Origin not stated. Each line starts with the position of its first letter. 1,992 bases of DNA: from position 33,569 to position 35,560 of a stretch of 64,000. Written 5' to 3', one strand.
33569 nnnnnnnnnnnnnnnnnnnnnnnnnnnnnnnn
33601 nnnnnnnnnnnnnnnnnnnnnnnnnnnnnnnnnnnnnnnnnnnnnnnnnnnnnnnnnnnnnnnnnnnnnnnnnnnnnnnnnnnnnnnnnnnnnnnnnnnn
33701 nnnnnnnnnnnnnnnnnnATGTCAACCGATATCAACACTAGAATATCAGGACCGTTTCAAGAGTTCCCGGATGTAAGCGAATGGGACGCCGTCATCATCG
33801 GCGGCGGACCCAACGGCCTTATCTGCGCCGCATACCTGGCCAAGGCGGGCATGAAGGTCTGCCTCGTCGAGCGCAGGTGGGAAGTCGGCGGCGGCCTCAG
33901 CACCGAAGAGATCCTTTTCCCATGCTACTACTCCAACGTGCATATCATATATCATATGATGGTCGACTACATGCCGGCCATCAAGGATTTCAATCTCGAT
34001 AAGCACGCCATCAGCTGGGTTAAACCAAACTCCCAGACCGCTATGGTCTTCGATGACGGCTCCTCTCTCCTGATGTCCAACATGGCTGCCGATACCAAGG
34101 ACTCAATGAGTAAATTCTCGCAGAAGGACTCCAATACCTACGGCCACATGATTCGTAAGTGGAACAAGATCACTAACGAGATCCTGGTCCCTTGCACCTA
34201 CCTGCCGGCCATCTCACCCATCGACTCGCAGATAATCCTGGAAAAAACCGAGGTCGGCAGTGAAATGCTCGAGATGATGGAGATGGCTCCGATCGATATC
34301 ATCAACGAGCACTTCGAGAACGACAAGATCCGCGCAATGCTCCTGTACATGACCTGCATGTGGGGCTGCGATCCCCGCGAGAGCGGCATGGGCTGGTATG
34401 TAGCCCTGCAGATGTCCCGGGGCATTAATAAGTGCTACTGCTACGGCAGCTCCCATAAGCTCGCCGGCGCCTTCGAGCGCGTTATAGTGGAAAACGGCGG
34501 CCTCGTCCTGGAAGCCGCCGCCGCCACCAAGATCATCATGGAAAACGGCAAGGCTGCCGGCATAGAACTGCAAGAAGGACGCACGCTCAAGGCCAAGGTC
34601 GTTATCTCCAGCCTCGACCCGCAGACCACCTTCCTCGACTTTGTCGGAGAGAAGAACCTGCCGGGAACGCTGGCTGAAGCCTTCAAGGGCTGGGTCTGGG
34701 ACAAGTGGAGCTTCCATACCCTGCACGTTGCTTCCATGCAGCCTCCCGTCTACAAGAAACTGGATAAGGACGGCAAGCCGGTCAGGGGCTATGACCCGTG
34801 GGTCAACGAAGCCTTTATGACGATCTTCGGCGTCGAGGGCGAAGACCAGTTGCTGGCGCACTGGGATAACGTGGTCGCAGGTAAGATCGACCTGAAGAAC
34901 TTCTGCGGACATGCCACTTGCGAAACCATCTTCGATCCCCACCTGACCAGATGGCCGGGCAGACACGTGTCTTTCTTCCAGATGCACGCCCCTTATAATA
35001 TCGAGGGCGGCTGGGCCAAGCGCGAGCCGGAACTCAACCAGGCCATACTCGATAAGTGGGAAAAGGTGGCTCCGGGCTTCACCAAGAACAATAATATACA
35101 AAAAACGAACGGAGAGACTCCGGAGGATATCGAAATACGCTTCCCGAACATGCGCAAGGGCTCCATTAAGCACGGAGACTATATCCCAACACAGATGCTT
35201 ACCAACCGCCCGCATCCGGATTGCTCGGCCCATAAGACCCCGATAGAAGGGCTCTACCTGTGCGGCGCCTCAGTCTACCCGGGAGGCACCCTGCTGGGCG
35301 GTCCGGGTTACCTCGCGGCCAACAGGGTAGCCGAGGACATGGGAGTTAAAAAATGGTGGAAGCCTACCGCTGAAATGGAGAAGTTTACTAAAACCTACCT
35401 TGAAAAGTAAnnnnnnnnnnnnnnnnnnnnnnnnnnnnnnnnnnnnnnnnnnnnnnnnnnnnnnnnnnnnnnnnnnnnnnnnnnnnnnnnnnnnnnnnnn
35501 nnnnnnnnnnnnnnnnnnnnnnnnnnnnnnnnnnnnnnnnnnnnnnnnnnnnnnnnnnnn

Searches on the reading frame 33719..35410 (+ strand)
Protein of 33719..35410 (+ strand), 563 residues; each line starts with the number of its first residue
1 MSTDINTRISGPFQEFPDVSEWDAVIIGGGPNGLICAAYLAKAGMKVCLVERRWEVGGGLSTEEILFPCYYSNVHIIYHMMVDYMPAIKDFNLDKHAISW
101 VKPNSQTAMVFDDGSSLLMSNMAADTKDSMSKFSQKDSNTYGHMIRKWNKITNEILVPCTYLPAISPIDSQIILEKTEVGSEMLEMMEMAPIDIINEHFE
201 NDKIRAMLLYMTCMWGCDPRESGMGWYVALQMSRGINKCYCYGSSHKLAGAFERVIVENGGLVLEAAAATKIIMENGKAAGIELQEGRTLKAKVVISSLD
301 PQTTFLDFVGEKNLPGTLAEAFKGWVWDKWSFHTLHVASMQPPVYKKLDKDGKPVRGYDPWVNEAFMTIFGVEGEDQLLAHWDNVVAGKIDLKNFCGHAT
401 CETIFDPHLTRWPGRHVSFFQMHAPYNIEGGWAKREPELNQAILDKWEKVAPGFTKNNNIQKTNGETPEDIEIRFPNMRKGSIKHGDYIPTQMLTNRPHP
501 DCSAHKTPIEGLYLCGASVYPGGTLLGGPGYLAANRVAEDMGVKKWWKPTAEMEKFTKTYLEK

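Call 28: search_protein_families(library=pfam, proteins=[window:33719-35410:+], max_evalue=0.00001)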
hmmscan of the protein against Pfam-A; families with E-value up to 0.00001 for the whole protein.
window:33719-35410:+ (563 aa): 7 families
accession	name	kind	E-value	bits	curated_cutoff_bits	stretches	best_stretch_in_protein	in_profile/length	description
PF01266.30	DAO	-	1.3e-10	41.8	27.9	1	23-59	1-37/353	FAD dependent oxidoreductase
PF01946.23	Thi4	-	5.2e-10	39.4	26.2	1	12-67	8-64/235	Thi4 family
PF13450.12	NAD_binding_8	-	7.1e-10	39.5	21.9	1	26-65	1-40/68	NAD(P)-binding Rossmann-like domain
PF12831.13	FAD_oxidored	-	6.9e-09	35.9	27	1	23-88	1-68/416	FAD dependent oxidoreductase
PF01494.25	FAD_binding_3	-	3.6e-06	26.9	22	1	23-53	3-33/349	FAD binding domain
PF03486.20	HI0933_like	-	6.4e-06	26.2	50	0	23-57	2-36/244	HI0933-like protein Rossmann domain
PF05834.18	Lycopene_cycl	-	9.5e-06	25.4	23.4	0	23-51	1-31/380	Lycopene cyclase protein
